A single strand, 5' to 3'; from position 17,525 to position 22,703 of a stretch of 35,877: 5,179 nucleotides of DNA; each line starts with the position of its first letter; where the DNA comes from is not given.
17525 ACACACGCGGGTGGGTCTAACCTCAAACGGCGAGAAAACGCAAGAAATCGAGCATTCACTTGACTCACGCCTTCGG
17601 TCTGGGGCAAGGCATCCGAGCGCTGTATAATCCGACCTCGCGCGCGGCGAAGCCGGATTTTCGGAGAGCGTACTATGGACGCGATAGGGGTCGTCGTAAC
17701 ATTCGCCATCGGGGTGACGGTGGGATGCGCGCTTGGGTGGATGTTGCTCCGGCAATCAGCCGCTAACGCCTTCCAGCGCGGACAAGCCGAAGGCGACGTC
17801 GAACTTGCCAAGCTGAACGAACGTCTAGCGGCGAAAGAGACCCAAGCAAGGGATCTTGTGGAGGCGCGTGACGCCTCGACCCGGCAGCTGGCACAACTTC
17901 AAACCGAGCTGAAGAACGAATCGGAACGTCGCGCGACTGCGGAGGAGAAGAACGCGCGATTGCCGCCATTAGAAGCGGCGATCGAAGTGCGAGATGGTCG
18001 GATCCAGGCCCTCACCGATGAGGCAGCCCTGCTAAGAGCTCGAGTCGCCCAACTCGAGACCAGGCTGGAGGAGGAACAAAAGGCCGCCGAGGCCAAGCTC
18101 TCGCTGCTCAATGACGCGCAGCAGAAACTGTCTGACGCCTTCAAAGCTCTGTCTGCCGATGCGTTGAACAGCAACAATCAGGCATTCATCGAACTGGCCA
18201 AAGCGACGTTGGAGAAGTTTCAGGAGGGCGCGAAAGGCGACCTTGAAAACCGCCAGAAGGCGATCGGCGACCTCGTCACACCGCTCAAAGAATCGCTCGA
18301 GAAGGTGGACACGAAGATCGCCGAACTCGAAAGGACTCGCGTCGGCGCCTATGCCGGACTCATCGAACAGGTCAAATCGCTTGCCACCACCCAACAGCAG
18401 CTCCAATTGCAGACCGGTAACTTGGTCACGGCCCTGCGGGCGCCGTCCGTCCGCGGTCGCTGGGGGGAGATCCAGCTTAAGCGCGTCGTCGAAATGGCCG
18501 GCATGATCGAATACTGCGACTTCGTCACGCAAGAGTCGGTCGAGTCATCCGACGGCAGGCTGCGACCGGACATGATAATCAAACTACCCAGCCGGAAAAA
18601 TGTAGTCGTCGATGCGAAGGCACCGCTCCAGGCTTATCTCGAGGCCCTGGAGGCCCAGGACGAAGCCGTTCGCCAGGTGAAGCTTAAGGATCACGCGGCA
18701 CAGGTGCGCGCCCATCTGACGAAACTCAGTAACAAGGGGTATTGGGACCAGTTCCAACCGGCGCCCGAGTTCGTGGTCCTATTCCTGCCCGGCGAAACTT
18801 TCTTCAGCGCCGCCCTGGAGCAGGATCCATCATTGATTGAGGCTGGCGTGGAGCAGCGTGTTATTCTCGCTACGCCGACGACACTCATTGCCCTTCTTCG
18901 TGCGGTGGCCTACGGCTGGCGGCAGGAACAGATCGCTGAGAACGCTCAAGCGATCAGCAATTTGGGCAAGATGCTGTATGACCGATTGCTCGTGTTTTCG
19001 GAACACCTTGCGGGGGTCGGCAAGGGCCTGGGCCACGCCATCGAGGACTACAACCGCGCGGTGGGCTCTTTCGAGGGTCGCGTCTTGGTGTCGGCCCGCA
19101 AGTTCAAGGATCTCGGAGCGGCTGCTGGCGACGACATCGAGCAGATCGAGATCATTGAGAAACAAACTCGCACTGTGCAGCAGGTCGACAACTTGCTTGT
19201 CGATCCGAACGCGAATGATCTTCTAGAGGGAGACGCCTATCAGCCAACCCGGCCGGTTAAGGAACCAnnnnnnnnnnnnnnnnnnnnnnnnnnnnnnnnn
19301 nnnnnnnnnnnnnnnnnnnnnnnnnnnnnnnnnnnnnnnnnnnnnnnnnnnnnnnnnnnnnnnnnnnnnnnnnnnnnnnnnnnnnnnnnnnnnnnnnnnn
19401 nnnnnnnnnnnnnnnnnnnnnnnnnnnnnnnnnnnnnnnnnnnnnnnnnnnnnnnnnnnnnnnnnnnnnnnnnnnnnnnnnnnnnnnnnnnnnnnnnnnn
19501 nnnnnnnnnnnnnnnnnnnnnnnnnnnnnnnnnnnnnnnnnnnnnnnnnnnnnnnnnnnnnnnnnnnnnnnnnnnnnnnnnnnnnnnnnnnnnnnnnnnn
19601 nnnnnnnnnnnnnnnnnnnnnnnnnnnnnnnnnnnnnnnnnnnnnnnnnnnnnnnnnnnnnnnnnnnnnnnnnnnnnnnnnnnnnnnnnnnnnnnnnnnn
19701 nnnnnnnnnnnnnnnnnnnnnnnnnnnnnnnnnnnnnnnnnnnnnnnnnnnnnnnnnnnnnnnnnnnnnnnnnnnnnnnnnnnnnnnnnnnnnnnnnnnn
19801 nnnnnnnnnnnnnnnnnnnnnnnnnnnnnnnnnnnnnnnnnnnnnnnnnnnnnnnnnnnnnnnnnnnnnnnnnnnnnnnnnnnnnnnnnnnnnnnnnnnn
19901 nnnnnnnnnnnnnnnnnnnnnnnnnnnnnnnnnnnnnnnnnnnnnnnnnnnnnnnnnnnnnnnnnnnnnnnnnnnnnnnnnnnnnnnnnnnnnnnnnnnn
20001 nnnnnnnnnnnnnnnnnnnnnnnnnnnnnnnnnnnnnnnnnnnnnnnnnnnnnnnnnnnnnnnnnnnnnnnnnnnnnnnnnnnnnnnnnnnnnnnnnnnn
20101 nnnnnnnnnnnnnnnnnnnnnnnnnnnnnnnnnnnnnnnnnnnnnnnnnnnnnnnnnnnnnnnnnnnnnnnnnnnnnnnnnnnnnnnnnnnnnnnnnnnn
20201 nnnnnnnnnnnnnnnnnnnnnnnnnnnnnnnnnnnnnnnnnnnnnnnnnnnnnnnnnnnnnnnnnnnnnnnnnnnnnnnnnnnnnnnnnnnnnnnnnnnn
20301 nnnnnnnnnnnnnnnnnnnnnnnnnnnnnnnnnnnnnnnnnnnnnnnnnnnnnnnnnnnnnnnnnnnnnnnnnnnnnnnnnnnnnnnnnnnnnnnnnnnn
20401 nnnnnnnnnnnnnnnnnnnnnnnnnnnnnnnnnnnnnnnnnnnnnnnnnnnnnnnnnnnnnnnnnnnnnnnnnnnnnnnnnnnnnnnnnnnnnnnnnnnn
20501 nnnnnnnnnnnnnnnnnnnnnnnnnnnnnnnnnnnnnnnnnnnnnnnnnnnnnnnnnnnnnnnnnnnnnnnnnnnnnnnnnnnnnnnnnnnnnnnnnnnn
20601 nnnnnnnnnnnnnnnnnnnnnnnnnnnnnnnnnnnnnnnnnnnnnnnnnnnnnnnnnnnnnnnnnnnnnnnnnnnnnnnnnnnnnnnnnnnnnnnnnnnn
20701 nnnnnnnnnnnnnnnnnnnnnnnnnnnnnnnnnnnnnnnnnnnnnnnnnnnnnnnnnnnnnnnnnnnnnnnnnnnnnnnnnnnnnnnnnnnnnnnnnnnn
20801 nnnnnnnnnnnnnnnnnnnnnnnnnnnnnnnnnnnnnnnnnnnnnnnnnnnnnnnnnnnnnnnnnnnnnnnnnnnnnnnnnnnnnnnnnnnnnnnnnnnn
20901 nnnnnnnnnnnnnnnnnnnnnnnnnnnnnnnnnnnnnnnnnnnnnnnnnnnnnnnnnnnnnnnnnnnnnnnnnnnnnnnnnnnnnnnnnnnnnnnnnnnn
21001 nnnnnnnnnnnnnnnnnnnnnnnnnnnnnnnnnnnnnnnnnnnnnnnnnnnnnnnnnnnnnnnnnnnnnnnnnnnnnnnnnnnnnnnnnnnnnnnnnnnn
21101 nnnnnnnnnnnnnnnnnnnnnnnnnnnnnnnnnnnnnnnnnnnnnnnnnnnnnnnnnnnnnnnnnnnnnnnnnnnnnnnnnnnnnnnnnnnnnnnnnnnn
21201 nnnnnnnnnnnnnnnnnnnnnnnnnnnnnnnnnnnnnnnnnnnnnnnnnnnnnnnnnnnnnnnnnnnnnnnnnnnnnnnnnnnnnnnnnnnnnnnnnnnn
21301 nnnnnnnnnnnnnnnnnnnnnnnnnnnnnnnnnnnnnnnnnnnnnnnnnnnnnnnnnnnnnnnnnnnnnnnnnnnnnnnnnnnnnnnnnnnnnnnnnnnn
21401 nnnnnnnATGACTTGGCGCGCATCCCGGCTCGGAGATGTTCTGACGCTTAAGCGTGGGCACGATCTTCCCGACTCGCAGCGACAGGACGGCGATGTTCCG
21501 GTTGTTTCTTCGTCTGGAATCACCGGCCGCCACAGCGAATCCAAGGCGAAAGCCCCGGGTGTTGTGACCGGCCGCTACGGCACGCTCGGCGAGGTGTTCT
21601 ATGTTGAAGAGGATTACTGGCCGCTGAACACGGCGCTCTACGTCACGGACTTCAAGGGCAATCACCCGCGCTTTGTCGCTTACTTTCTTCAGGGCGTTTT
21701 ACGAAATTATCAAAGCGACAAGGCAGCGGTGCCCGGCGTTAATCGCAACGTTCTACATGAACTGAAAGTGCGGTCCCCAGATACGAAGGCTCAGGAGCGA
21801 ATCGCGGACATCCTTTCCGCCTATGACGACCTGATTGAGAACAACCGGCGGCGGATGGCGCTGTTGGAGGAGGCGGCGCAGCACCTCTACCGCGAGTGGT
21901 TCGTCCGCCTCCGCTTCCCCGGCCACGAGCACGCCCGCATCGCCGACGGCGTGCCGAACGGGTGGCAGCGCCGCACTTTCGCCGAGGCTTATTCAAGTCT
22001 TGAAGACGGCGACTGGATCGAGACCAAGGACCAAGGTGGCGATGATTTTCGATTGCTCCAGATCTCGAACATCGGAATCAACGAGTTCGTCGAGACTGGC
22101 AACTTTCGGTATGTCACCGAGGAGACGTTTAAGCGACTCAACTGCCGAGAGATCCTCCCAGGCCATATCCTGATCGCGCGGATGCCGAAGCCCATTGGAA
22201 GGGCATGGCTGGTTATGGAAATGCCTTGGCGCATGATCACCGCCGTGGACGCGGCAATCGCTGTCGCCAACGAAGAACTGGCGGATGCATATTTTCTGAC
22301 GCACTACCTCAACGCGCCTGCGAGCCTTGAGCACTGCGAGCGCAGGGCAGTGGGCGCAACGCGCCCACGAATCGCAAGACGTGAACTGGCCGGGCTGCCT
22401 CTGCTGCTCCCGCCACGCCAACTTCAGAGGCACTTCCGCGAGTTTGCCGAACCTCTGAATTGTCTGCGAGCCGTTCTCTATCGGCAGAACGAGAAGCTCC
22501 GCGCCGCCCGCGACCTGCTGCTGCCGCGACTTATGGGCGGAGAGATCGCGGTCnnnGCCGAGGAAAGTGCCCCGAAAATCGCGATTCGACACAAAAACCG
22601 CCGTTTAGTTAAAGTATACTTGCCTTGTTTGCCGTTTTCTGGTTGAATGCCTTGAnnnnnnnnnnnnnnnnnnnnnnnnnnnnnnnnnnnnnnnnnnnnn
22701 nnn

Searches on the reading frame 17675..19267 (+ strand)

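Call 16: search_protein_families(library=pfam, proteins=[window:17675-19267:+], max_evalue=0.01)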
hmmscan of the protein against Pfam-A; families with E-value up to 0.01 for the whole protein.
window:17675-19267:+ (531 aa): 1 family
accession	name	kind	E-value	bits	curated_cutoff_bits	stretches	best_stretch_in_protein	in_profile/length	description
PF02646.22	RmuC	-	1.5e-102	343.1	26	1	196-485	2-289/291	RmuC family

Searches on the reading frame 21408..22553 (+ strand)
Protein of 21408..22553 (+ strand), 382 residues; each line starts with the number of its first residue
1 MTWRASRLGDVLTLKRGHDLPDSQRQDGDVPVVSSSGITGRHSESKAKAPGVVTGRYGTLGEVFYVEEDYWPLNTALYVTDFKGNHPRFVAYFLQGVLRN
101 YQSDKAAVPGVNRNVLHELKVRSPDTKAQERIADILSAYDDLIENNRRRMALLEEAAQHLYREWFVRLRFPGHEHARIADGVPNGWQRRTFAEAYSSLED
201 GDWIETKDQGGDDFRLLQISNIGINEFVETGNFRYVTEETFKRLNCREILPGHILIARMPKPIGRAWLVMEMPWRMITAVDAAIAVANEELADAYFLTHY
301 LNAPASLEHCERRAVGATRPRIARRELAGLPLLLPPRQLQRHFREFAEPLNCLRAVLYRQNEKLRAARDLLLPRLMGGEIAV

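Call 16: search_protein_families(library=pfam, proteins=[window:21408-22553:+], max_evalue=0.01)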
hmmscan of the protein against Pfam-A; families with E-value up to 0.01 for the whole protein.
window:21408-22553:+ (382 aa): 1 family
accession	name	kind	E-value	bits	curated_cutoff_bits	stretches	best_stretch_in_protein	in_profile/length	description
PF01420.25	Methylase_S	-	4e-18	66.6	22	1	2-154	3-167/168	Type I restriction modification DNA specificity domain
